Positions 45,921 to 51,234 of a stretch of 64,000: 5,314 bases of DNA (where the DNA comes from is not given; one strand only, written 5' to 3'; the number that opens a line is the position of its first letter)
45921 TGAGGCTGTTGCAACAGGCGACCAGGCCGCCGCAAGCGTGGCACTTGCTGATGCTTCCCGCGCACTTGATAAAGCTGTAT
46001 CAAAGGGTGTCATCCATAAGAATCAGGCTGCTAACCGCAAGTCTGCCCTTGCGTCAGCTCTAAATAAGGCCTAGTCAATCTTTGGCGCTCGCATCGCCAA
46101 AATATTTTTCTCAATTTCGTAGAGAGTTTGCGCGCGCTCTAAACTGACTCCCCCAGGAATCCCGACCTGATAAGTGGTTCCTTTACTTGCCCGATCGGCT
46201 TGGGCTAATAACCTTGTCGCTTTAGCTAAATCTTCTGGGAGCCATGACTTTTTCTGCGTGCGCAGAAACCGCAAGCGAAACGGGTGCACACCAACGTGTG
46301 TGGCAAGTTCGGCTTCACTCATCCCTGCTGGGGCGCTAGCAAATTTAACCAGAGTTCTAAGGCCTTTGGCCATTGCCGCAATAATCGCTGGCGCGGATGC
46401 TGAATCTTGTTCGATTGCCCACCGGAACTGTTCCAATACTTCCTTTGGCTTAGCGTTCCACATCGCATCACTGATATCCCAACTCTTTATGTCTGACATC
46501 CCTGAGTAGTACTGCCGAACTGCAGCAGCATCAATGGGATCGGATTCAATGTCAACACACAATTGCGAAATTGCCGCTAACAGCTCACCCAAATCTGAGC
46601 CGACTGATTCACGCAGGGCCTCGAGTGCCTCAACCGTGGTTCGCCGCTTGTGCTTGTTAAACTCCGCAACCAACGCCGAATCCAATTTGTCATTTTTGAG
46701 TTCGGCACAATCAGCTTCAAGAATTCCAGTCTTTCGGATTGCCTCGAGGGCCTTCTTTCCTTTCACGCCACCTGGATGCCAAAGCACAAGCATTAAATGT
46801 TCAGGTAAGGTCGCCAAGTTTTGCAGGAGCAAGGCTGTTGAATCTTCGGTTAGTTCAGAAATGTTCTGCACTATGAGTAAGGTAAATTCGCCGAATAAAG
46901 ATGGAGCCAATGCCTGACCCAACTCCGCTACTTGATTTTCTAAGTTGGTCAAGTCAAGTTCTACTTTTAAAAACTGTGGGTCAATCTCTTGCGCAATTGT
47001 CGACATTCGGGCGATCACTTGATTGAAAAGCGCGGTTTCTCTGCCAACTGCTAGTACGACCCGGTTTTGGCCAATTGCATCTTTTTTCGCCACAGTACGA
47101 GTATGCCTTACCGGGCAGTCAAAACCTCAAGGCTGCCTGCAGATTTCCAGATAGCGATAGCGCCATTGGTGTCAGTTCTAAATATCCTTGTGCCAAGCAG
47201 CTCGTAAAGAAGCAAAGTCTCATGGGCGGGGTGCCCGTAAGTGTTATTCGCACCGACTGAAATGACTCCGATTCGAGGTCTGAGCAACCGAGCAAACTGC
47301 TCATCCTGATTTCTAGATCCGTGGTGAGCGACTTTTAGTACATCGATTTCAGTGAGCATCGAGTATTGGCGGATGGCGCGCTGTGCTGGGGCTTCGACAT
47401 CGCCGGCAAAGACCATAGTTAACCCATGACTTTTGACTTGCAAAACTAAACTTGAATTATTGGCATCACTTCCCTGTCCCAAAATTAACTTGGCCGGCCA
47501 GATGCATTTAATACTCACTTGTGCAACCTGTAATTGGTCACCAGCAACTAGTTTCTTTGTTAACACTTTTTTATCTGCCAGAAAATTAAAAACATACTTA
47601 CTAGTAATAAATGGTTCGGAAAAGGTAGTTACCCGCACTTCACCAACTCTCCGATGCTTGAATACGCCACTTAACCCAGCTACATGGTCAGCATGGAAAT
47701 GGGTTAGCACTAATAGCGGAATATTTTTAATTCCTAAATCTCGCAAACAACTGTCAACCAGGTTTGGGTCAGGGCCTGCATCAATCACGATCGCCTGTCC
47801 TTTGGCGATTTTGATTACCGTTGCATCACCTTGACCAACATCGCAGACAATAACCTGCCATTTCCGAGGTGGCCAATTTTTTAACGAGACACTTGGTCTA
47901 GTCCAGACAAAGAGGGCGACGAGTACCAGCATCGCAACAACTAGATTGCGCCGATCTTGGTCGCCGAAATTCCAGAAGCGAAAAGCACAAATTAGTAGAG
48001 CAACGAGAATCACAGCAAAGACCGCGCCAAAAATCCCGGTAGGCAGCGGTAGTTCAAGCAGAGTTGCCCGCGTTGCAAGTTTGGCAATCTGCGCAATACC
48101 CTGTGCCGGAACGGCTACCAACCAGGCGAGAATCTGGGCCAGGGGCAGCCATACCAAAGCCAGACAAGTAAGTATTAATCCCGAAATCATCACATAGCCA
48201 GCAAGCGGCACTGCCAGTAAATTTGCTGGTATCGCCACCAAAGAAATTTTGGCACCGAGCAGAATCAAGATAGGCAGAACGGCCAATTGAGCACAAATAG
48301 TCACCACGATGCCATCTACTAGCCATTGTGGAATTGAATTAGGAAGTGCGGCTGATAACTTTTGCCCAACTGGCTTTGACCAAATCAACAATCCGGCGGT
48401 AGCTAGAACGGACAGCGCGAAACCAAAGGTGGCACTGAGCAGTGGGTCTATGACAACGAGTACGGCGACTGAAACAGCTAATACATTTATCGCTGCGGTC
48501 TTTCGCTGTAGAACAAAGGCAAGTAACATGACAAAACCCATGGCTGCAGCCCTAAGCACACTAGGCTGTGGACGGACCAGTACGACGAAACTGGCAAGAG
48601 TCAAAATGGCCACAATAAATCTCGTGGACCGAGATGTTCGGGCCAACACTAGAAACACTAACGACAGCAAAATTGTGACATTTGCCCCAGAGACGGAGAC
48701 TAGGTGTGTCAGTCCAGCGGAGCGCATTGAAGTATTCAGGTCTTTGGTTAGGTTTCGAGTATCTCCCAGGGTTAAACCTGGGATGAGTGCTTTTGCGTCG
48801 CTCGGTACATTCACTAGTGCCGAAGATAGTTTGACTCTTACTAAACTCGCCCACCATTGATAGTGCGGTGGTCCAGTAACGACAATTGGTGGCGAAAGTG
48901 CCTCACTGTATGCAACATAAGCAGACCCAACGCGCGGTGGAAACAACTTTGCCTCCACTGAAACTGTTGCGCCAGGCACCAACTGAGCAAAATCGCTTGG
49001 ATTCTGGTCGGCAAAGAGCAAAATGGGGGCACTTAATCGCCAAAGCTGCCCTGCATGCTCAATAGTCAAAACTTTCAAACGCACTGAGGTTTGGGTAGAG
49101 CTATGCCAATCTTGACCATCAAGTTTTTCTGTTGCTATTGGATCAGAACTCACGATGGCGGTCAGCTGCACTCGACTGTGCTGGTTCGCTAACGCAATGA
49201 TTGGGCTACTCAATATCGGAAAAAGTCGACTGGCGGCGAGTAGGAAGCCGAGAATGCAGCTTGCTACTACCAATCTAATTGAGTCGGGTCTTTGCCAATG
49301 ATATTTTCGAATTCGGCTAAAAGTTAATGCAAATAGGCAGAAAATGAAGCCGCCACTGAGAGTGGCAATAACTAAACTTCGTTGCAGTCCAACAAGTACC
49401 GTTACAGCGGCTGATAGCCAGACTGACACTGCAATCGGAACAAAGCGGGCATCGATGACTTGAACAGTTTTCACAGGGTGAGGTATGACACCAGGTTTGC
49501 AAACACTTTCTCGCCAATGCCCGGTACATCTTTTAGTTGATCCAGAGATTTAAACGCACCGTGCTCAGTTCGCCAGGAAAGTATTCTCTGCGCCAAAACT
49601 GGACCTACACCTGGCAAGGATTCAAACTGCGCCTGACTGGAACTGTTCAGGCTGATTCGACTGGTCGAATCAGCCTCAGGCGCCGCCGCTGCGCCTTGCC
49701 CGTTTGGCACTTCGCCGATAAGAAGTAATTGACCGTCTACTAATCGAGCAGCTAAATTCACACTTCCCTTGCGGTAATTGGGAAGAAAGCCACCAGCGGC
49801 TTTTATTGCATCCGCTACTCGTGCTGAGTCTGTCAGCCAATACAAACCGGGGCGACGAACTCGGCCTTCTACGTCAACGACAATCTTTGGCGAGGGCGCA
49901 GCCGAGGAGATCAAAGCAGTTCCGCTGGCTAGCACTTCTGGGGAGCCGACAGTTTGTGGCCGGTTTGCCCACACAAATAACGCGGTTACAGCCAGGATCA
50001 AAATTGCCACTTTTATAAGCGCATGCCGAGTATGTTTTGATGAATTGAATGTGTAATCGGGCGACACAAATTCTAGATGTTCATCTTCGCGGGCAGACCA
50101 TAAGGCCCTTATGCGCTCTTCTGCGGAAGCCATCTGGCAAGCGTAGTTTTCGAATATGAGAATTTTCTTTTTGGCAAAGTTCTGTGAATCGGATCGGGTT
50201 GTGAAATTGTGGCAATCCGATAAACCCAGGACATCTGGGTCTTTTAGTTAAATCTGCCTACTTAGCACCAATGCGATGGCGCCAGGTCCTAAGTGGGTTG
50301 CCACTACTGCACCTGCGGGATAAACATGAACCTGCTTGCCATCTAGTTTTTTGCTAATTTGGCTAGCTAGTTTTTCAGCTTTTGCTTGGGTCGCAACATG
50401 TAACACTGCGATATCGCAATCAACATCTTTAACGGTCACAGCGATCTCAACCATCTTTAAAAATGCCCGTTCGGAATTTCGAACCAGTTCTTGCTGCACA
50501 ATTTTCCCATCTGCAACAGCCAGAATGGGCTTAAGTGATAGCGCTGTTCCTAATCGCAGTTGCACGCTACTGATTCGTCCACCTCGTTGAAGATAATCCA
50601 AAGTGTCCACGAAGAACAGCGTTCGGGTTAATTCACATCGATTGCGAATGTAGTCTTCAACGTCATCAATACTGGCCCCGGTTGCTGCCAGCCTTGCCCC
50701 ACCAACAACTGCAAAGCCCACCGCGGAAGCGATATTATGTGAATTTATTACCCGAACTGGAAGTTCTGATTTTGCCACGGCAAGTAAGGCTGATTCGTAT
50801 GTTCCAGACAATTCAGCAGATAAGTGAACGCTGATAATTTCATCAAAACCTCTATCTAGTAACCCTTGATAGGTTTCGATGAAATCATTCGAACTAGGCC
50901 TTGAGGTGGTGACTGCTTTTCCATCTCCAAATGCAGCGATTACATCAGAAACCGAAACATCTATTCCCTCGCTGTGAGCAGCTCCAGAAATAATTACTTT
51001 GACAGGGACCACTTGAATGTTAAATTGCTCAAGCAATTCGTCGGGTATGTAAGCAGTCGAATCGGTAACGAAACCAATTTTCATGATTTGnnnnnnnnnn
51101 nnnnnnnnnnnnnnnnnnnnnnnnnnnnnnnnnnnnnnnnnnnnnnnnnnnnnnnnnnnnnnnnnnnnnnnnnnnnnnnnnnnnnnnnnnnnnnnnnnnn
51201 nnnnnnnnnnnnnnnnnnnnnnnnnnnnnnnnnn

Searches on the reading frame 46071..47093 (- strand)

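Call 92: search_protein_families(library=pfam, proteins=[window:46071-47093:-], max_evalue=0.00001)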
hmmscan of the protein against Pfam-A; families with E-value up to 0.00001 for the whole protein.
window:46071-47093:- (340 aa): 1 family
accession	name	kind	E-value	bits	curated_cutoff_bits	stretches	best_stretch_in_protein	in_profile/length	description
PF21694.2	DNA_pol3_delta_C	-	2e-08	34.7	27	1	205-307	5-107/121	DNA polymerase III delta subunit, C-terminal domain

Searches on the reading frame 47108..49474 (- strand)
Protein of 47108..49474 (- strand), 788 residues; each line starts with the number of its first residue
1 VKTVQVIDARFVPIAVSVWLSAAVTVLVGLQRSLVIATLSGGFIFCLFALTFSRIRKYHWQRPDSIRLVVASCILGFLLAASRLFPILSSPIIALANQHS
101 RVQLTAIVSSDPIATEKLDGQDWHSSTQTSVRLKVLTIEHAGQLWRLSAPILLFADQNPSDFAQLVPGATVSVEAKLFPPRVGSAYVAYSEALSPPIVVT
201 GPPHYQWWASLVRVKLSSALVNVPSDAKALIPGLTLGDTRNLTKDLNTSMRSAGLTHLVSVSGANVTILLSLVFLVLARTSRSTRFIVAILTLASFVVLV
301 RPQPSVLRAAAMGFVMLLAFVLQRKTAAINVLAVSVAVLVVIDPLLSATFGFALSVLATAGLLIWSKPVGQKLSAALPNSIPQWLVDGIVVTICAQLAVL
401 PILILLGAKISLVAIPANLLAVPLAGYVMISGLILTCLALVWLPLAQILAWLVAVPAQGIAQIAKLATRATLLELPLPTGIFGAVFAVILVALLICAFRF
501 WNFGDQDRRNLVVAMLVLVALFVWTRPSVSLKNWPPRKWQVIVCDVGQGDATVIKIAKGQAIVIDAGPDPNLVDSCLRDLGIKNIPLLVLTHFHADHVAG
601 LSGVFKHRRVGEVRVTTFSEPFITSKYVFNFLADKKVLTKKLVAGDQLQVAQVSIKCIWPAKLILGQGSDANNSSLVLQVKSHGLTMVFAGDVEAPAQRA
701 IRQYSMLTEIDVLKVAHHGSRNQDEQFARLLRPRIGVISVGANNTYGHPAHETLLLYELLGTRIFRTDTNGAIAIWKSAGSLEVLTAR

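Call 92: search_protein_families(library=pfam, proteins=[window:47108-49474:-], max_evalue=0.00001)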
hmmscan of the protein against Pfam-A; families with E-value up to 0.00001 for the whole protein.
window:47108-49474:- (788 aa): 3 families
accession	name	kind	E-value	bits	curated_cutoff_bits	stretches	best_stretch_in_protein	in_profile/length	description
PF03772.21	Competence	-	4.5e-48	164.4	23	1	234-497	1-265/270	Competence protein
PF00753.33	Lactamase_B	-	3e-15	57.1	22.7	1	545-738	2-192/196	Metallo-beta-lactamase superfamily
PF12706.13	Lactamase_B_2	-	1.9e-07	31.3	27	1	562-699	3-149/200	Beta-lactamase superfamily domain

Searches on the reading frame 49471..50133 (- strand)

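Call 92: search_protein_families(library=pfam, proteins=[window:49471-50133:-], max_evalue=0.00001)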
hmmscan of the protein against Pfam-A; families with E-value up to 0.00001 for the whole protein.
window:49471-50133:- (220 aa): 4 families
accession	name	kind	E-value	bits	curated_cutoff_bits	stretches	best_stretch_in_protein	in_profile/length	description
PF12836.13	HHH_3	-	7.2e-18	64.9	27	1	158-219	4-65/65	Helix-hairpin-helix motif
PF10531.15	SLBB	-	4.8e-11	42.8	27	1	85-135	1-50/55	SLBB domain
PF00633.29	HHH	-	7.8e-11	41.7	24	0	166-187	9-30/30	Helix-hairpin-helix motif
PF14520.12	HHH_5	-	9.1e-06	26.5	27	0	171-215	5-52/57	Helix-hairpin-helix domain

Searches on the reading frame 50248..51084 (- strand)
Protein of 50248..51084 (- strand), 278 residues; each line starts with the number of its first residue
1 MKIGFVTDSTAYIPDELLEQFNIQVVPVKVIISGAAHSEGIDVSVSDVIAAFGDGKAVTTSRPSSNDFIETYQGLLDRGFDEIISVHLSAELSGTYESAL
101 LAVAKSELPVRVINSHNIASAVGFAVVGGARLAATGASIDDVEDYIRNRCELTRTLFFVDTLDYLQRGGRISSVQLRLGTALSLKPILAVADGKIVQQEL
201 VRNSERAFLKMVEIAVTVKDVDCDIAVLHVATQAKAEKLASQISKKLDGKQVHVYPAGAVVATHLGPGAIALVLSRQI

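Call 92: search_protein_families(library=pfam, proteins=[window:50248-51084:-], max_evalue=0.00001)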
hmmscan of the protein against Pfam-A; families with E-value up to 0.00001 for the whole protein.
window:50248-51084:- (278 aa): 2 families
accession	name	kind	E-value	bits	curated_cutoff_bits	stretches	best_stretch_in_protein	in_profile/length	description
PF02645.21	DegV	-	1.3e-74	251.5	27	1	2-275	1-278/280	Uncharacterised protein, DegV family COG1307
PF13684.11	FakA-like_C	-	8.4e-06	25.7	23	0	60-259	29-206/216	Fatty acid kinase subunit A-like, C-terminal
